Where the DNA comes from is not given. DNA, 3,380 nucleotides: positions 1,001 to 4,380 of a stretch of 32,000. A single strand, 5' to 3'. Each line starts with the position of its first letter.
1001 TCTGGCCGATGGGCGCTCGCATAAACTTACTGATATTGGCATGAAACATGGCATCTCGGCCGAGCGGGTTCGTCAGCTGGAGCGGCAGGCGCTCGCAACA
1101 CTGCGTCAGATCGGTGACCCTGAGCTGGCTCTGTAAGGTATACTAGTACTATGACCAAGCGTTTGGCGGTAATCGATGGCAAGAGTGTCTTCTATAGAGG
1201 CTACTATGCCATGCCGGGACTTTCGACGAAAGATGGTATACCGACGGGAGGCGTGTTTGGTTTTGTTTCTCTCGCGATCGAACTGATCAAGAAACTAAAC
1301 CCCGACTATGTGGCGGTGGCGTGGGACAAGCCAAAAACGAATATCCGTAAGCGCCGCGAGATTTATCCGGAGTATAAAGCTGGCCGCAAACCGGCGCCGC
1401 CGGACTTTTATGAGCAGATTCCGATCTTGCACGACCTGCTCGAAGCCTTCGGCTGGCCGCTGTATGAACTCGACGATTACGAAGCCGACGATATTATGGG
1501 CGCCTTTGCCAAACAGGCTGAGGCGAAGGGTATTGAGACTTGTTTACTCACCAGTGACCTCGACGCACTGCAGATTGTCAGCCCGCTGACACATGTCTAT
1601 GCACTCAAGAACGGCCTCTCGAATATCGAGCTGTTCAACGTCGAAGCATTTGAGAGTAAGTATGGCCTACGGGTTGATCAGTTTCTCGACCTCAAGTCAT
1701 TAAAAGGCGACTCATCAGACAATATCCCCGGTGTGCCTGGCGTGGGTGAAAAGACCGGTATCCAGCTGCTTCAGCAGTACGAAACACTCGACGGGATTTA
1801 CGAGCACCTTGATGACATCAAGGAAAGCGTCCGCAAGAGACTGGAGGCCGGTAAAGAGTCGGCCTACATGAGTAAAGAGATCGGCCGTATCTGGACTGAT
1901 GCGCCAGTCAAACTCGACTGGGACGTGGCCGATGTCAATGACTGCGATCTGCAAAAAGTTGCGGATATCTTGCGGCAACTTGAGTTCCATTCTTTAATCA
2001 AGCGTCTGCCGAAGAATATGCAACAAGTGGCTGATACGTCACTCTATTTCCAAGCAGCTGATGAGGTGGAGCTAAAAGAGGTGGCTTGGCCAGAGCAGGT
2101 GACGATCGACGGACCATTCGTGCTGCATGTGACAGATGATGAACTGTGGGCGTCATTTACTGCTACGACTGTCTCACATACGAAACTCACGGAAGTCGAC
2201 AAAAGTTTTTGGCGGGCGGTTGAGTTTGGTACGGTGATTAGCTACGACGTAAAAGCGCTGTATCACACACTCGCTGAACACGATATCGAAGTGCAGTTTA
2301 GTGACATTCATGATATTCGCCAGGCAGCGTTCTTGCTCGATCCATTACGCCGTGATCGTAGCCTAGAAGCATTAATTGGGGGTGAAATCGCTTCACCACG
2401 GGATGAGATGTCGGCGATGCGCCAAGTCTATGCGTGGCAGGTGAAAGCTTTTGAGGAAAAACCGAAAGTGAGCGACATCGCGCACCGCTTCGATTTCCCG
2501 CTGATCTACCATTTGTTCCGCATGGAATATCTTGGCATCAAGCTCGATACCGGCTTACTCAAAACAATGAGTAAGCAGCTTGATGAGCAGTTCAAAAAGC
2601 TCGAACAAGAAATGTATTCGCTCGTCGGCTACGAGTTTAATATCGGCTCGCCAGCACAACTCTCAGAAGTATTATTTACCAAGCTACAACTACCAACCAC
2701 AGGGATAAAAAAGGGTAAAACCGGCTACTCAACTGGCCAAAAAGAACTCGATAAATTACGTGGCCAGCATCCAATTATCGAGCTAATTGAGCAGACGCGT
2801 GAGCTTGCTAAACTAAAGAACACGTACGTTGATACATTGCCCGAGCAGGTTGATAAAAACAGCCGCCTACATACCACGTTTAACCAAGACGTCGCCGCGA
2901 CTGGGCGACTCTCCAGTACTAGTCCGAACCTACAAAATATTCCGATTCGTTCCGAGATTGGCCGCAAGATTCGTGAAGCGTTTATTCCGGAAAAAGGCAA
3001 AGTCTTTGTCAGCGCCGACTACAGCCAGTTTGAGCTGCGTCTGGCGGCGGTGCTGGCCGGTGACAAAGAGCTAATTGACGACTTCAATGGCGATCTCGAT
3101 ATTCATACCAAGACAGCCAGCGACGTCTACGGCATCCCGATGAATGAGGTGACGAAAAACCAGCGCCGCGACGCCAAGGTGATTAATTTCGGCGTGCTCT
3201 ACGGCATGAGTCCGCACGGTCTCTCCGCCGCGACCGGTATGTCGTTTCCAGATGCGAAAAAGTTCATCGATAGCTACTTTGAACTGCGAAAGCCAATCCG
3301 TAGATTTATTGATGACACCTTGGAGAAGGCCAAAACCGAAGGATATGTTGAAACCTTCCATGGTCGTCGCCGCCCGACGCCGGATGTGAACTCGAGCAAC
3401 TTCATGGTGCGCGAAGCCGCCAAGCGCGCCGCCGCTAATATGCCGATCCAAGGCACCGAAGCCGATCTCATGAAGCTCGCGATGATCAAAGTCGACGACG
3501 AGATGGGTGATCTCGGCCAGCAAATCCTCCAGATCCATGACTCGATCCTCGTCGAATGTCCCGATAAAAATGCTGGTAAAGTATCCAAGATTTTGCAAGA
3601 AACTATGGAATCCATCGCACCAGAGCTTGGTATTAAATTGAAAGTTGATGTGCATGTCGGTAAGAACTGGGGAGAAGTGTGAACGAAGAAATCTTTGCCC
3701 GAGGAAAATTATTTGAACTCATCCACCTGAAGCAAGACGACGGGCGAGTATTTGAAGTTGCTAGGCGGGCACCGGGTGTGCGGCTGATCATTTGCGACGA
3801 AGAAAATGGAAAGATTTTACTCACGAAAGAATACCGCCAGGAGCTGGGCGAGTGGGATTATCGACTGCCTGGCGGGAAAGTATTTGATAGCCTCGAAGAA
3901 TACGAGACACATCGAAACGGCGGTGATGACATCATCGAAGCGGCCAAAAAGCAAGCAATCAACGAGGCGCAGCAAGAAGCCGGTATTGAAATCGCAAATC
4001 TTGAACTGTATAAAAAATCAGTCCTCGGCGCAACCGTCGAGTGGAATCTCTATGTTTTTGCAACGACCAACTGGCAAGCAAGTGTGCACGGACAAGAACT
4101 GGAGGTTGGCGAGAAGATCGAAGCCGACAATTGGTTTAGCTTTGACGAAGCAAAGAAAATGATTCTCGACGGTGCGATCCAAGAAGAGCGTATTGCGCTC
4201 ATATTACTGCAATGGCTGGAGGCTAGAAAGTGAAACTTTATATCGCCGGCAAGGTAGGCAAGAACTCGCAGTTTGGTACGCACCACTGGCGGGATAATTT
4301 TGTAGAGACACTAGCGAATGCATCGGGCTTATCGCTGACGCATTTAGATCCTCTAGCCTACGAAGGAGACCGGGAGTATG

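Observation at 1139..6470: Six-gene translationally coupled chain headed by polA (five consecutive 4-nt start/stop overlaps)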

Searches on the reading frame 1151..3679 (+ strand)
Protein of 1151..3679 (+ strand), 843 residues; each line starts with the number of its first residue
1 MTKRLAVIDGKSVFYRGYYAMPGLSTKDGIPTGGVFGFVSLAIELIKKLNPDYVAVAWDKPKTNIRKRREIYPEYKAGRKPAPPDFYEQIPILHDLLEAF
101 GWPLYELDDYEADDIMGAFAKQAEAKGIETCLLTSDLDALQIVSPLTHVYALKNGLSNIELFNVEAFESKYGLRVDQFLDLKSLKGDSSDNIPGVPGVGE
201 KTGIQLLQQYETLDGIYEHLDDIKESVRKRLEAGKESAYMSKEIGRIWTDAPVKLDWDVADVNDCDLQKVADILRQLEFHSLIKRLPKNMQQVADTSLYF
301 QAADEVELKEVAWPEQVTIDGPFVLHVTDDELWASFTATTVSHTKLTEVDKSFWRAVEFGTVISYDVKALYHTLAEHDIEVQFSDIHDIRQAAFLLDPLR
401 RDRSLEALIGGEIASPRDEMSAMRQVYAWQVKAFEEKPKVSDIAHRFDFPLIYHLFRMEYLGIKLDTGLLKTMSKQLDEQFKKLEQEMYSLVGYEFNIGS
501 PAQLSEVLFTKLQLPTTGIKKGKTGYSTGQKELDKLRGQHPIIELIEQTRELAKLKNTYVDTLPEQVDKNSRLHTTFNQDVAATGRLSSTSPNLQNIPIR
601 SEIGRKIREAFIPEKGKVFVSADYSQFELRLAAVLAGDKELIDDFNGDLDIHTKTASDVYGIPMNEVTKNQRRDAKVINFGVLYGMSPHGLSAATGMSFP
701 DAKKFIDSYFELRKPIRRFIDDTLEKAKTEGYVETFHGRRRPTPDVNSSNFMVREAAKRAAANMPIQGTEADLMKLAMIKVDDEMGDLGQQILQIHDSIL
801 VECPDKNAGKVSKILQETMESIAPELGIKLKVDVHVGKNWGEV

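Call 3: search_protein_families(library=pfam, proteins=[window:1151-3679:+], max_evalue=0.1)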
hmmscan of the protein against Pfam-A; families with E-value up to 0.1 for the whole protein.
window:1151-3679:+ (843 aa): 3 families
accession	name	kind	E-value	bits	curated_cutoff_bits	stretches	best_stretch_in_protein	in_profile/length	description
PF00476.26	DNA_pol_A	-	2e-141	471.8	34.3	1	470-842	4-381/381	DNA polymerase family A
PF02739.22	5_3_exonuc_N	-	6e-48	163.1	34.3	1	5-172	2-164/164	5'-3' exonuclease, N-terminal resolvase-like domain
PF01367.25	5_3_exonuc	-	3e-29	101.8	40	1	175-266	3-95/97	5'-3' exonuclease, C-terminal SAM fold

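Call 4: search_protein_families(library=ncbifam, proteins=[window:1151-3679:+], max_evalue=0.1)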
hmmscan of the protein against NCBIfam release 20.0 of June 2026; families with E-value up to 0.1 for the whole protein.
window:1151-3679:+ (843 aa): 15 families
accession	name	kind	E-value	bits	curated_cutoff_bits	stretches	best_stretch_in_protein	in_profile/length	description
NF004397.1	PRK05755.1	equivalog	7.7e-255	848.6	720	2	420-842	463-887/889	DNA polymerase I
TIGR00593.1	pola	equivalog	4.7e-250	832.6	600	1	5-842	1-888/890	DNA polymerase I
NF011539.0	PRK14975.1-3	equivalog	1.7e-70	238.1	640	1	448-842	232-627/628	bifunctional 3'-5' exonuclease/DNA polymerase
NF011547.0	PRK14976.1-4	equivalog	2.1e-69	234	305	1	3-286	2-288/291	5'-3' exonuclease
NF011540.0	PRK14975.1-4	equivalog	1.5e-62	211.9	601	1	451-840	196-573/576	bifunctional 3'-5' exonuclease/DNA polymerase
NF038380.1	phage_DpoZ_1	exception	9.5e-50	169.6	500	1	422-842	159-604/607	aminoadenine-incorporating DNA polymerase DpoZ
NF011541.0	PRK14975.2-1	equivalog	3.4e-48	164.4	871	1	438-843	205-636/645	bifunctional 3'-5' exonuclease/DNA polymerase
NF011546.0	PRK14976.1-3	equivalog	9.8e-48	162.9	347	1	1-286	1-290/297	5'-3' exonuclease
NF011545.0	PRK14976.1-2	equivalog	5e-45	154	434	1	4-279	8-285/287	5'-3' exonuclease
NF011542.0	PRK14975.2-2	equivalog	9.7e-39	133.2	1061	1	571-842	502-789/802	bifunctional 3'-5' exonuclease/DNA polymerase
NF007017.0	PRK09482.1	equivalog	1.7e-38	132.7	261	1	44-255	40-247/257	flap endonuclease Xni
NF011543.0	PRK14975.2-3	equivalog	3e-33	114.9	1139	1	571-789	541-764/853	bifunctional 3'-5' exonuclease/DNA polymerase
NF011538.0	PRK14975.1-1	equivalog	1.4e-15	56.8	389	1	528-821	244-530/557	bifunctional 3'-5' exonuclease/DNA polymerase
NF038381.1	phage_DpoZ_2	exception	1.5e-10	40.1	350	1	451-694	318-581/754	aminoadenine-incorporating DNA polymerase DpoZ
TIGR03674.1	fen_arch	equivalog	0.017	14.2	351.95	1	158-273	206-304/338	flap endonuclease-1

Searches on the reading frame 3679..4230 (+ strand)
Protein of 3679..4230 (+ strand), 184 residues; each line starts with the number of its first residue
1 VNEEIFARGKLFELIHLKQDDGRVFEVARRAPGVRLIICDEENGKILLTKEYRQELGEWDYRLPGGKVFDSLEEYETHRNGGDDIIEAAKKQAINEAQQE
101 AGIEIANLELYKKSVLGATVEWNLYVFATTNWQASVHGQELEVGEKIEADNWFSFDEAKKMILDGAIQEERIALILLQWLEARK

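Call 3: search_protein_families(library=pfam, proteins=[window:3679-4230:+], max_evalue=0.1)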
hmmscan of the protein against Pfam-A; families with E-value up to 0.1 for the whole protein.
window:3679-4230:+ (184 aa): 1 family
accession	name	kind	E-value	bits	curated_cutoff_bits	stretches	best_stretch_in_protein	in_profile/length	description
PF00293.34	NUDIX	-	7.2e-09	36.2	21.1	1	30-161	2-119/134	NUDIX domain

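Call 4: search_protein_families(library=ncbifam, proteins=[window:3679-4230:+], max_evalue=0.1)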
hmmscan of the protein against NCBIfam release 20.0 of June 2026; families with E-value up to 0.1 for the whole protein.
window:3679-4230:+ (184 aa): 1 family
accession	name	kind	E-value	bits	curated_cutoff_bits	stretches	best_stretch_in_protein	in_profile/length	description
TIGR00586.1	mutt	equivalog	0.0024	17.9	97.9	1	40-149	13-108/129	8-oxo-dGTP diphosphatase MutT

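Call 37: search_solved_structures(query=window:3679-4230:+, max_evalue=0.1, show_alignments=2)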
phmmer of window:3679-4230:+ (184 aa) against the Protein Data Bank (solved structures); distinct sequences matched with E-value up to 0.1: 1.
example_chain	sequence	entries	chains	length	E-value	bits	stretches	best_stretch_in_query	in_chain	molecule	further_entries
4d8h_A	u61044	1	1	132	0.025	17.5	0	14-50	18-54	de novo protein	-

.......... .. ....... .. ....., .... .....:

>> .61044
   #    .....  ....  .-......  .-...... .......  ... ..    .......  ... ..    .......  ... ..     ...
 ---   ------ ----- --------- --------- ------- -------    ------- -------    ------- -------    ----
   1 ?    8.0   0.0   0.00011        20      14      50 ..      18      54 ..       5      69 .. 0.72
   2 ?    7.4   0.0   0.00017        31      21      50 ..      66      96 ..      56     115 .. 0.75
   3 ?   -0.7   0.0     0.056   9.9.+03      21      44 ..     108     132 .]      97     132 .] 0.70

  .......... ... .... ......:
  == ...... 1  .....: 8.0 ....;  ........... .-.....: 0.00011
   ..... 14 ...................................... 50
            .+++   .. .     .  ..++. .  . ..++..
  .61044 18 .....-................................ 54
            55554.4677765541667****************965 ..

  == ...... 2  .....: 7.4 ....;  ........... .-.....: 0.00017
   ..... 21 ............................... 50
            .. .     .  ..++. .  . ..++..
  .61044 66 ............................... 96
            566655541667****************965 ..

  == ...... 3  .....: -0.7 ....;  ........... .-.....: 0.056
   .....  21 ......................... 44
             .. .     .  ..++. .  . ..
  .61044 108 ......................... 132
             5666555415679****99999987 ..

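Call 43: search_protein_families(library=padloc, proteins=[window:3679-4230:+], max_evalue=0.1)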
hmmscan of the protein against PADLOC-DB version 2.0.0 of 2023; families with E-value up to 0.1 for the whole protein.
window:3679-4230:+ (184 aa): 0 families
